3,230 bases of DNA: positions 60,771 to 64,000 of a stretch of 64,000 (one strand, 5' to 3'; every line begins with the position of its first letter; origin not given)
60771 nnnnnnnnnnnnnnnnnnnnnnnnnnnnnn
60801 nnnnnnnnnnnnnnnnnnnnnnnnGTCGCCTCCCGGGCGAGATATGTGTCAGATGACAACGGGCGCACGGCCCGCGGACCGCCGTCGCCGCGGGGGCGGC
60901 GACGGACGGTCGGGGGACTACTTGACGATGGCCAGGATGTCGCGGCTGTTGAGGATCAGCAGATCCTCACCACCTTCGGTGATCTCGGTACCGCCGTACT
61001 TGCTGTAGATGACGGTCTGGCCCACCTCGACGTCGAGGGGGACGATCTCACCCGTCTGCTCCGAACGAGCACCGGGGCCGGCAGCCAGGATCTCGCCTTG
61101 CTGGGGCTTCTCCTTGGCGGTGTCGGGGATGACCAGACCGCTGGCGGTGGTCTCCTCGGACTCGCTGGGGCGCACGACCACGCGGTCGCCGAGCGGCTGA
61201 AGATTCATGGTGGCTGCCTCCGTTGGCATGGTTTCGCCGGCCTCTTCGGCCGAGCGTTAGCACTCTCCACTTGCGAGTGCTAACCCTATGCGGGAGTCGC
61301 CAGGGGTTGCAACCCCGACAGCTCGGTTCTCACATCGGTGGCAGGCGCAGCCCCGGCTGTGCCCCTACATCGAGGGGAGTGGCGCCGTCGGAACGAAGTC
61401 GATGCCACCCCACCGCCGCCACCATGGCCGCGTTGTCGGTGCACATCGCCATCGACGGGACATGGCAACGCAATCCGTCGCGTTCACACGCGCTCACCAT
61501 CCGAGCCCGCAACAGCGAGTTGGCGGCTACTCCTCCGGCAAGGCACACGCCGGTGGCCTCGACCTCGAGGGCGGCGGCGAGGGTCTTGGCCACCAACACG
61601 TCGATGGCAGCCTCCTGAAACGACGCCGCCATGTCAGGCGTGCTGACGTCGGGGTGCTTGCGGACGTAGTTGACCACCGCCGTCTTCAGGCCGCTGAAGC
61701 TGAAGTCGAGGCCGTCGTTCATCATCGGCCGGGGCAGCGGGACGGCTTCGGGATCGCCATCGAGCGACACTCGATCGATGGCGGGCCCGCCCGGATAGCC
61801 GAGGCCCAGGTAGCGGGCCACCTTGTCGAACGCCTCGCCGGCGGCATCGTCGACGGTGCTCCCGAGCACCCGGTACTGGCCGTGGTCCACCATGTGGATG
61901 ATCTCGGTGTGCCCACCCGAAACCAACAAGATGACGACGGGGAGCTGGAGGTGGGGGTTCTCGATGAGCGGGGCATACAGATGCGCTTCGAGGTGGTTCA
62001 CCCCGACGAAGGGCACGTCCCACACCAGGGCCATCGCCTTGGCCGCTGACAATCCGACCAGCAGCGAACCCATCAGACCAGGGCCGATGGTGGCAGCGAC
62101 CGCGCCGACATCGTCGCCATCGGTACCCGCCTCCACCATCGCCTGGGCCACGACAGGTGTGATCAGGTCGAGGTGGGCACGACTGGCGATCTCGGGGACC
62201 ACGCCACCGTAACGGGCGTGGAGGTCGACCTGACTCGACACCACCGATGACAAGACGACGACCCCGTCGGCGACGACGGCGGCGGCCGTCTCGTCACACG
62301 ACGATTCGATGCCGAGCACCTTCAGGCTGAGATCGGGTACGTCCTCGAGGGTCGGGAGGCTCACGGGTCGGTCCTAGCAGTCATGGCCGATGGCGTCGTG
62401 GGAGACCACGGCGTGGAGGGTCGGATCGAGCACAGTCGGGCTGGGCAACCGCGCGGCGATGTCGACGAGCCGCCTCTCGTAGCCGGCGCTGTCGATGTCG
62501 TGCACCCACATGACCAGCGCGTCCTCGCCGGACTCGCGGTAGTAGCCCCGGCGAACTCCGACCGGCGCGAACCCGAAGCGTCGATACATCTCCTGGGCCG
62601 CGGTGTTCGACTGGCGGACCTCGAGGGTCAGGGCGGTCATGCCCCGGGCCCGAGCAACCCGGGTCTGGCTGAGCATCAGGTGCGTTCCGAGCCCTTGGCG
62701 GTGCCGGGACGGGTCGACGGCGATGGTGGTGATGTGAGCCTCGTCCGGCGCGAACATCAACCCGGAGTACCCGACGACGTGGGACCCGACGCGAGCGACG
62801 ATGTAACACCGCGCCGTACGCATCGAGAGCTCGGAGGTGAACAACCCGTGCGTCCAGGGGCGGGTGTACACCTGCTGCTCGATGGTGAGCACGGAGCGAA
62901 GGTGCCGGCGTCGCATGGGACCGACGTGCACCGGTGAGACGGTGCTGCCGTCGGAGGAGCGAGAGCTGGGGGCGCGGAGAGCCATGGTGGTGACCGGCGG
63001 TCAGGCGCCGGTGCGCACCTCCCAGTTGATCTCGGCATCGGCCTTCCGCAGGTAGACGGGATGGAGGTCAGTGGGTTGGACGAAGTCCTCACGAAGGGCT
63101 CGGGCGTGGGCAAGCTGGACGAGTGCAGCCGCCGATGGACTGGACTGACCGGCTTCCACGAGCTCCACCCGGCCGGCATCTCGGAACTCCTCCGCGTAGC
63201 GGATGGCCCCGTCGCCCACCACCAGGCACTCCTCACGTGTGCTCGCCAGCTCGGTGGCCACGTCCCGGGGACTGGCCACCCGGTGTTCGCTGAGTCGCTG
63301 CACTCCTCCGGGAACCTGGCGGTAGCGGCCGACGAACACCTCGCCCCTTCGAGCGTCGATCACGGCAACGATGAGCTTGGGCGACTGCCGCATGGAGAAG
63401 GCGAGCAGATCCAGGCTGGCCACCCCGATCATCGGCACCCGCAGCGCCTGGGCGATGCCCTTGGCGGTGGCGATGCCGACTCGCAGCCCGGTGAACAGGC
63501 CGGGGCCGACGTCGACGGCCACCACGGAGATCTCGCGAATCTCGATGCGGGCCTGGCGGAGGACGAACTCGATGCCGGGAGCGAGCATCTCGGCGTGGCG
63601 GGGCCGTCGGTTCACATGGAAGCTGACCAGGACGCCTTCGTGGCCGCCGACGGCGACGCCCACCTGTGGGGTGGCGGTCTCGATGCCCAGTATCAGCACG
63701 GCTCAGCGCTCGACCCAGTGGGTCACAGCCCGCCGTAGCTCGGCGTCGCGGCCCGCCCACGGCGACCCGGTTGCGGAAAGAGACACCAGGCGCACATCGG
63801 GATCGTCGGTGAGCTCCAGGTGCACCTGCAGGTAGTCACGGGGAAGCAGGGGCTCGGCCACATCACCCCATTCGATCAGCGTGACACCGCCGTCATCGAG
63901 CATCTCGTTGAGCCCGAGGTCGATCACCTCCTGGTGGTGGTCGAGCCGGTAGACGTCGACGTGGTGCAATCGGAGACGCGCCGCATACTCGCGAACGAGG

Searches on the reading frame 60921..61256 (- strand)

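Call 17: search_protein_families(library=pfam, proteins=[window:60921-61256:-], max_evalue=0.01)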
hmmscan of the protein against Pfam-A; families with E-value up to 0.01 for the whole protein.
window:60921-61256:- (112 aa): 1 family
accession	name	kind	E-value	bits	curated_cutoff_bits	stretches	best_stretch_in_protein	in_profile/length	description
PF00166.26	Cpn10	-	1.5e-30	105.5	21.1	1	18-111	1-93/93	Chaperonin 10 Kd subunit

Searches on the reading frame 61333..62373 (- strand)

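Call 17: search_protein_families(library=pfam, proteins=[window:61333-62373:-], max_evalue=0.01)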
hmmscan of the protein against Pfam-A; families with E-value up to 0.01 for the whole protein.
window:61333-62373:- (347 aa): 3 families
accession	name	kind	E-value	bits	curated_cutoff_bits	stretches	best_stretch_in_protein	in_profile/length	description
PF00814.31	TsaD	-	9.8e-94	314.4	24.8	1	40-319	2-263/264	tRNA N6-adenosine threonylcarbamoyltransferase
PF22521.2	HypF_C_2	-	4.8e-08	33.5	27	1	178-314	96-235/241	Carbamoyltransferase, Kae1-like Domain, second subdomain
PF02543.21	Carbam_trans_N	-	0.0023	17.9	24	1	243-294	274-322/346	Carbamoyltransferase N-terminus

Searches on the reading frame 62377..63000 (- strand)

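Call 17: search_protein_families(library=pfam, proteins=[window:62377-63000:-], max_evalue=0.01)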
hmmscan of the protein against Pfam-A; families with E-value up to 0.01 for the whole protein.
window:62377-63000:- (208 aa): 9 families
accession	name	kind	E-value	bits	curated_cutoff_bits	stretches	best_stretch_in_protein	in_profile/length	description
PF00583.31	Acetyltransf_1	-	8.9e-20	71.6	20.7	1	36-144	3-116/116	Acetyltransferase (GNAT) family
PF13508.13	Acetyltransf_7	-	3.8e-13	50.1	27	1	65-145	4-83/84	Acetyltransferase (GNAT) domain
PF13673.13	Acetyltransf_10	-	6.6e-11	42.7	23.6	1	66-149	33-112/128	Acetyltransferase (GNAT) domain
PF08445.16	FR47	-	3.7e-08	33.7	22.1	1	82-145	16-78/86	FR47-like protein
PF21926.2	FeeM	-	7.9e-05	22.9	27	1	89-166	82-157/158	N-acyl amino acid synthase FeeM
PF13480.13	Acetyltransf_6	-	0.0002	22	22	1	41-125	46-133/143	Acetyltransferase (GNAT) domain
PF13527.13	Acetyltransf_9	-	0.00044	20.7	25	1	88-146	73-126/127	Acetyltransferase (GNAT) domain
PF13302.13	Acetyltransf_3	-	0.00069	20.8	25.4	1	62-144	52-137/138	Acetyltransferase (GNAT) domain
PF13420.13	Acetyltransf_4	-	0.0056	17.1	24.3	1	33-159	20-149/155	Acetyltransferase (GNAT) domain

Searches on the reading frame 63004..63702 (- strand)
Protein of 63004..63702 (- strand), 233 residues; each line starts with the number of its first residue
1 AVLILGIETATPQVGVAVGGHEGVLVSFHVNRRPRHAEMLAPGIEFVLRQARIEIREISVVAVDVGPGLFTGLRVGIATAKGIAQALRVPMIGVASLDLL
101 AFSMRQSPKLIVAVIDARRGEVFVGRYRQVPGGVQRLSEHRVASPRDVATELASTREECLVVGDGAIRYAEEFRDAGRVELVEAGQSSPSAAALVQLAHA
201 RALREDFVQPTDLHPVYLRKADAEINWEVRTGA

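Call 17: search_protein_families(library=pfam, proteins=[window:63004-63702:-], max_evalue=0.01)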
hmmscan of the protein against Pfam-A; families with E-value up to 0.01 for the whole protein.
window:63004-63702:- (233 aa): 1 family
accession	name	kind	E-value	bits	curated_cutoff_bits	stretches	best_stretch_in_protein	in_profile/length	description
PF00814.31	TsaD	-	5.5e-28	98.8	24.8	1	35-227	28-264/264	tRNA N6-adenosine threonylcarbamoyltransferase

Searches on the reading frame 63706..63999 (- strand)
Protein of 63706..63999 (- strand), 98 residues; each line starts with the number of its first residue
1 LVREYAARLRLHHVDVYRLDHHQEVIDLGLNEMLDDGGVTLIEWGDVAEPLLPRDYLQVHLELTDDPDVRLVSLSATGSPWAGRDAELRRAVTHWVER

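Call 17: search_protein_families(library=pfam, proteins=[window:63706-63999:-], max_evalue=0.01)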
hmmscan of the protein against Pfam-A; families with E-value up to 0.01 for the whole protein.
window:63706-63999:- (98 aa): 1 family
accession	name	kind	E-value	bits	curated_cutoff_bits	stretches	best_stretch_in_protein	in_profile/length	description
PF02367.23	TsaE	-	2.9e-14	53.6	26.6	1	1-63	58-120/128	Threonylcarbamoyl adenosine biosynthesis protein TsaE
